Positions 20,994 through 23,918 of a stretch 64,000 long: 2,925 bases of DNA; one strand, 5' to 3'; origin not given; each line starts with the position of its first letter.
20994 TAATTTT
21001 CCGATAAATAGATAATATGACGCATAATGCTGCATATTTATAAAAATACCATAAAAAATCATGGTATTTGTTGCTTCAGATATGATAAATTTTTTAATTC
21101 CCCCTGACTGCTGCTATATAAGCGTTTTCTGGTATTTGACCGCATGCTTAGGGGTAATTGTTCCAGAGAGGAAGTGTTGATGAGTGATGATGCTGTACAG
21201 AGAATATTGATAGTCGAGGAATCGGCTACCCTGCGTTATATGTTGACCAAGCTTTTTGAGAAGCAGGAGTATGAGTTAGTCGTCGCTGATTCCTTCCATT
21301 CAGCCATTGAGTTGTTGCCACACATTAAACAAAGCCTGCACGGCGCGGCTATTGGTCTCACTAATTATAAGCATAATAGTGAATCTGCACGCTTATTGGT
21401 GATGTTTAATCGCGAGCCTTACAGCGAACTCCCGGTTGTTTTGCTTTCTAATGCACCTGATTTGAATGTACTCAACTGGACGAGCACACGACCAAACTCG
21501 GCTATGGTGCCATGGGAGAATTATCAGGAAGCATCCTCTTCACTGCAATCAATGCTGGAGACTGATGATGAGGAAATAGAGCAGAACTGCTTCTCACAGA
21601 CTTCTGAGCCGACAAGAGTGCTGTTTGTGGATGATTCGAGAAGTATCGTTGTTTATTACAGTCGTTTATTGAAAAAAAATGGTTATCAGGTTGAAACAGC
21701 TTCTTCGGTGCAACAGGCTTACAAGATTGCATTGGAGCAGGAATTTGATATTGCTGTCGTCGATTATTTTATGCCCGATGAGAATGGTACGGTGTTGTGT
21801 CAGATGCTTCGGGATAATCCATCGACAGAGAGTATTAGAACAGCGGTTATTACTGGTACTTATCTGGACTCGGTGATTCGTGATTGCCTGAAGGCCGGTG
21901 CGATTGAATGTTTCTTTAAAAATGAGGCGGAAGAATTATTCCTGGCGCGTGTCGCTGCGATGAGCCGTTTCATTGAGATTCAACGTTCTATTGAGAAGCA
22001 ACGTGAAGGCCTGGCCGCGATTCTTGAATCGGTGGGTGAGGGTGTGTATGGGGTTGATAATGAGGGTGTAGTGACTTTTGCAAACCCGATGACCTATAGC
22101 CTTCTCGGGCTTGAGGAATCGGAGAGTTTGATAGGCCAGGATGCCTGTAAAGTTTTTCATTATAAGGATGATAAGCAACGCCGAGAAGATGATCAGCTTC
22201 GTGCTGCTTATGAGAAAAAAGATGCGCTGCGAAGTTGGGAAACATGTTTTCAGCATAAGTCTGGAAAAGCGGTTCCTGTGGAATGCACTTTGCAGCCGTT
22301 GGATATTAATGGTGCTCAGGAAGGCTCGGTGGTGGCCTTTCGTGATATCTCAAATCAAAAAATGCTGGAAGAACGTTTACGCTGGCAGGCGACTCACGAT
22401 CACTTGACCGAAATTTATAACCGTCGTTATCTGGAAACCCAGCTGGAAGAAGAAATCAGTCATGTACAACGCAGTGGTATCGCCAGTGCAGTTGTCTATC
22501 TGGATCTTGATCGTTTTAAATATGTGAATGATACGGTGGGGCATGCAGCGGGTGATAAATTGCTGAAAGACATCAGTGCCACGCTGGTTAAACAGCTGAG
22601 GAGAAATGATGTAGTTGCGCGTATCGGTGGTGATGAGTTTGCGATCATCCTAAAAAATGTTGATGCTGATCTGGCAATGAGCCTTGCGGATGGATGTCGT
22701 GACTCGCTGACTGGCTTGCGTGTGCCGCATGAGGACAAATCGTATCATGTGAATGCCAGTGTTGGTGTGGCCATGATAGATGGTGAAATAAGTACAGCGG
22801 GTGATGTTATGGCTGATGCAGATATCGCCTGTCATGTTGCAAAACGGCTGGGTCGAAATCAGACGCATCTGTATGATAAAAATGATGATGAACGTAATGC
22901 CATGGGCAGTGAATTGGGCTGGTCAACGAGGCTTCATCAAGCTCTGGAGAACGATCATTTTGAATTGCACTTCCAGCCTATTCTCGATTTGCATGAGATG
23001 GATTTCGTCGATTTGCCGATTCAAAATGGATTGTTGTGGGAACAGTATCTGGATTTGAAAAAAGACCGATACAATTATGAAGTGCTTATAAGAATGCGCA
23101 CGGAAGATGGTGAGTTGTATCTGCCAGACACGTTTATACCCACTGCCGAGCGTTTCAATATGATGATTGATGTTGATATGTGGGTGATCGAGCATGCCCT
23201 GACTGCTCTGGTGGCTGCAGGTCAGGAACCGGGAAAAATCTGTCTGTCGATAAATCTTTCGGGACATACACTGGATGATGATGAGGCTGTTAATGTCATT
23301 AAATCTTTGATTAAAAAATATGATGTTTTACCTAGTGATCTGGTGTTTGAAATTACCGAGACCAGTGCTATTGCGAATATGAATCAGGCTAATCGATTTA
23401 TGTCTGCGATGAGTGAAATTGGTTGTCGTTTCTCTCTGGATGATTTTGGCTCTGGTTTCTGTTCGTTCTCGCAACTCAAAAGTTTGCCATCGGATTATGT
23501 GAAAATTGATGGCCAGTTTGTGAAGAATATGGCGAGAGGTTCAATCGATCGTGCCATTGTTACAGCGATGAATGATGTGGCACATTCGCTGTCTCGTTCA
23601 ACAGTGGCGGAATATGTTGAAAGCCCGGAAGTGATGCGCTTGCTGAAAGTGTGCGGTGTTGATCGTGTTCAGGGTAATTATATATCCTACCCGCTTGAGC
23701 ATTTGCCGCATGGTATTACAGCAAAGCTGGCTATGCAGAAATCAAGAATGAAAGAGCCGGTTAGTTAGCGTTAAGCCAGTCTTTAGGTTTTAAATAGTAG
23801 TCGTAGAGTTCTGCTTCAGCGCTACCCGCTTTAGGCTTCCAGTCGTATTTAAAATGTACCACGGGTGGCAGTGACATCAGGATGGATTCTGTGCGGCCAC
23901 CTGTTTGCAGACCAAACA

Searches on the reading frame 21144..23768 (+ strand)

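Call 21: search_protein_families(library=ncbifam, proteins=[window:21144-23768:+], max_evalue=1e-10)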
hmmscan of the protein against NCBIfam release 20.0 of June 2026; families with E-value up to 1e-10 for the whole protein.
window:21144-23768:+ (874 aa): 34 families (the best 25 are shown)
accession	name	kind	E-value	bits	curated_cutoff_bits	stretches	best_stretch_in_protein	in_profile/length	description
NF007298.0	PRK09776.1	equivalog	6e-120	401.9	1135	1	278-849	545-1095/1111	diguanylate cyclase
NF045675.1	PhdiestaseDibA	equivalog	5.9e-78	262.7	980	1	276-851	66-616/623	phosphodiesterase DibA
NF053781.1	cdiGMPphdstlr2612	equivalog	1.7e-72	244.6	1600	1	295-851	722-1256/1268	Tlr1612 family c-di-GMP phosphodiesterase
NF007474.0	PRK10060.1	equivalog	7.6e-71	239.2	782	2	303-616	126-432/663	cyclic di-GMP phosphodiesterase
NF052458.1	PhdiestGepA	equivalog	8.5e-55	186.3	1200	2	646-851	624-832/840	phosphodiesterase GepA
NF045673.1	c-di-GMPRcptLapD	equivalog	1.1e-52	179.3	1020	1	405-850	225-644/647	cyclic di-GMP receptor LapD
NF007135.0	PRK09581.1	equivalog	4.8e-51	174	474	2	415-574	291-452/457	PleD family two-component system response regulator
NF008807.1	PRK11829.1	equivalog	1.1e-50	172.4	733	1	418-852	244-654/670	biofilm formation regulator HmsP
NF008467.0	PRK11359.1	equivalog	7.2e-50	169.8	857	1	416-858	376-792/800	oxygen-sensing cyclic-di-GMP phosphodiesterase DosP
TIGR00254.1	GGDEF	domain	7.4e-44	149.4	37.4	1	412-576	1-166/168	diguanylate cyclase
NF047654.1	DiguCycDgcRLepto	equivalog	1e-42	146.1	500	1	406-573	123-292/295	diguanylate cyclase DgcR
NF007423.1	PRK09966.1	equivalog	8.2e-40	136.9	325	1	409-566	232-389/390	diguanylate cyclase DgcN/YfiN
NF038266.1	diguan_SiaD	equivalog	1.5e-39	135.9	290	1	406-573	84-251/252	biofilm regulation diguanylate cyclase SiaD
NF052596.1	RR_EAL_PvrR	equivalog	2.2e-35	122.1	580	1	646-850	175-379/398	response regulator cyclic di-GMP phosphodiesterase PvrR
NF008281.1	PRK11059.1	equivalog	8.9e-33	113.5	663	1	408-850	213-629/633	RNase E specificity factor CsrD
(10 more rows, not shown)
